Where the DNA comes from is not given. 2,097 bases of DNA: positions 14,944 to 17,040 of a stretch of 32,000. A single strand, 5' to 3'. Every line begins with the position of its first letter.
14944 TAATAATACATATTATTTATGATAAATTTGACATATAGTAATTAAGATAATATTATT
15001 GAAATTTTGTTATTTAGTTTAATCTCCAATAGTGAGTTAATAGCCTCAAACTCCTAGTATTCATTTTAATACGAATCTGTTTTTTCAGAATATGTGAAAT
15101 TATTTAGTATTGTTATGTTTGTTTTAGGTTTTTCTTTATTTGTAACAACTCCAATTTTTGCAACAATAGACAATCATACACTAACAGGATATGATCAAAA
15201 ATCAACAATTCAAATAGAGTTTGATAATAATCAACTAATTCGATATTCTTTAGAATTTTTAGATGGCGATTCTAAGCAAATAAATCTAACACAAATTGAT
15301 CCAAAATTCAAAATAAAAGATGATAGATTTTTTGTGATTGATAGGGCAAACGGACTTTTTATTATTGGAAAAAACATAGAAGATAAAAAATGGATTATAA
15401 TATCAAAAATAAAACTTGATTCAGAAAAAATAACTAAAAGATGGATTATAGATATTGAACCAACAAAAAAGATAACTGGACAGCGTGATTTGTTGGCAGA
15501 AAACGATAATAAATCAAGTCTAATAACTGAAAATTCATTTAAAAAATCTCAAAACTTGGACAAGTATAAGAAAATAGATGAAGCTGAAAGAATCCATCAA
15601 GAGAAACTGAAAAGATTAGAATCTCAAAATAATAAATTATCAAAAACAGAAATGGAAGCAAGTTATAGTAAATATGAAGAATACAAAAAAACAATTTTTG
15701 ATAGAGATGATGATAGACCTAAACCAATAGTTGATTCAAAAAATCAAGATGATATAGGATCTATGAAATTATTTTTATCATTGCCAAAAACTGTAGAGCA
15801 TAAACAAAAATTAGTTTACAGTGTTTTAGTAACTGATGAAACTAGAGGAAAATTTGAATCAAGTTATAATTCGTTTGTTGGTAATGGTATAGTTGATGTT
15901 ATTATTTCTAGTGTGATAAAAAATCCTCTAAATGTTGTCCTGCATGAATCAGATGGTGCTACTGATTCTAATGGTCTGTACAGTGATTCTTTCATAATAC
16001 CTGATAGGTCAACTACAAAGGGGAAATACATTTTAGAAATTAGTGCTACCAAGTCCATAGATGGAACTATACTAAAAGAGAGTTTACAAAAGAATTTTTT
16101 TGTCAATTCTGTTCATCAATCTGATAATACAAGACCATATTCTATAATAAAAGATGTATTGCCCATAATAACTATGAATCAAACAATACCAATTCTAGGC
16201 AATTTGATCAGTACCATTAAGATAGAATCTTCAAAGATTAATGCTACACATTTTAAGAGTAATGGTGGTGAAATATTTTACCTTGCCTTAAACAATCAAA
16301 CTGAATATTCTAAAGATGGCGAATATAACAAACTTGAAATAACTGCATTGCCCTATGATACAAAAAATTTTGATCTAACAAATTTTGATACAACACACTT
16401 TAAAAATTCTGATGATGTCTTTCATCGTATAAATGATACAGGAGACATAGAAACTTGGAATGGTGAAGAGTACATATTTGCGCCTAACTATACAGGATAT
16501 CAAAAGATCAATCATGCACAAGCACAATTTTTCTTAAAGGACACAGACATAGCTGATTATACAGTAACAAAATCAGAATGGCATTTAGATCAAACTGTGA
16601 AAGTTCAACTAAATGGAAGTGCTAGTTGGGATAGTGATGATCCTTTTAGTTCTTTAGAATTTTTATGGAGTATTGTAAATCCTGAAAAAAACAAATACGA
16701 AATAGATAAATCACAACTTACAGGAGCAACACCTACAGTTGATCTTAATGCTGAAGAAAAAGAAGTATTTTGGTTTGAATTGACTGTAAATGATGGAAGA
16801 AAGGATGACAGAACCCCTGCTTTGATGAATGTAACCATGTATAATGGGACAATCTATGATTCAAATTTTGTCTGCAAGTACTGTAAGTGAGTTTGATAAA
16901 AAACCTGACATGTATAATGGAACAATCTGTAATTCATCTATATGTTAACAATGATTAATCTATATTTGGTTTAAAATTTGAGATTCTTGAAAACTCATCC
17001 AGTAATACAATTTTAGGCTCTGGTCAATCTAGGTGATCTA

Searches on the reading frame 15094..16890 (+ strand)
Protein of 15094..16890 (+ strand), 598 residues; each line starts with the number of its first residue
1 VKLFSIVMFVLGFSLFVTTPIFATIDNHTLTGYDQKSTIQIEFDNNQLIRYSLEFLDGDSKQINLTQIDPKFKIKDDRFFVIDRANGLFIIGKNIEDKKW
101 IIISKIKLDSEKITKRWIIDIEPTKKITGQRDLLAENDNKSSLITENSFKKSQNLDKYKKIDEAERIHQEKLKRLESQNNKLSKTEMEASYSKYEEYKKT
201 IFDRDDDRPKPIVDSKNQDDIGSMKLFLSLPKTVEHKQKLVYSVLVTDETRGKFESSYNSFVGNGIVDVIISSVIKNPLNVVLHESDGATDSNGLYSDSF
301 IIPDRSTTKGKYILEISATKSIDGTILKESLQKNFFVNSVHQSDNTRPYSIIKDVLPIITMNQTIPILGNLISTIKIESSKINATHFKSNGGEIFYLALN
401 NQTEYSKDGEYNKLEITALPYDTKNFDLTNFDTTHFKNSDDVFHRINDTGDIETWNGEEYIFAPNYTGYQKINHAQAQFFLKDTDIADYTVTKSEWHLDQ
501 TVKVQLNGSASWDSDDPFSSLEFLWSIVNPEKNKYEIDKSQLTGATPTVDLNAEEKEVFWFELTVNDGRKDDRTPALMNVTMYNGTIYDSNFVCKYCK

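Call 10: search_protein_families(library=pfam, proteins=[window:15094-16890:+], max_evalue=0.01)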
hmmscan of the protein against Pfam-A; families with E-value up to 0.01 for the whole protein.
window:15094-16890:+ (598 aa): 1 family
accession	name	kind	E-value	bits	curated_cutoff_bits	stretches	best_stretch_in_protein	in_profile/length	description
PF22352.2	K319L-like_PKD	-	0.008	16.6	27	1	502-572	12-75/84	K319L-like, PKD domain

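Call 49: find_encoding_contigs(protein=window:15094-16890:+, flank=10000, max_places=8)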
Protein window:15094-16890:+ (598 aa): no gene with exactly this product is on record in the collection.
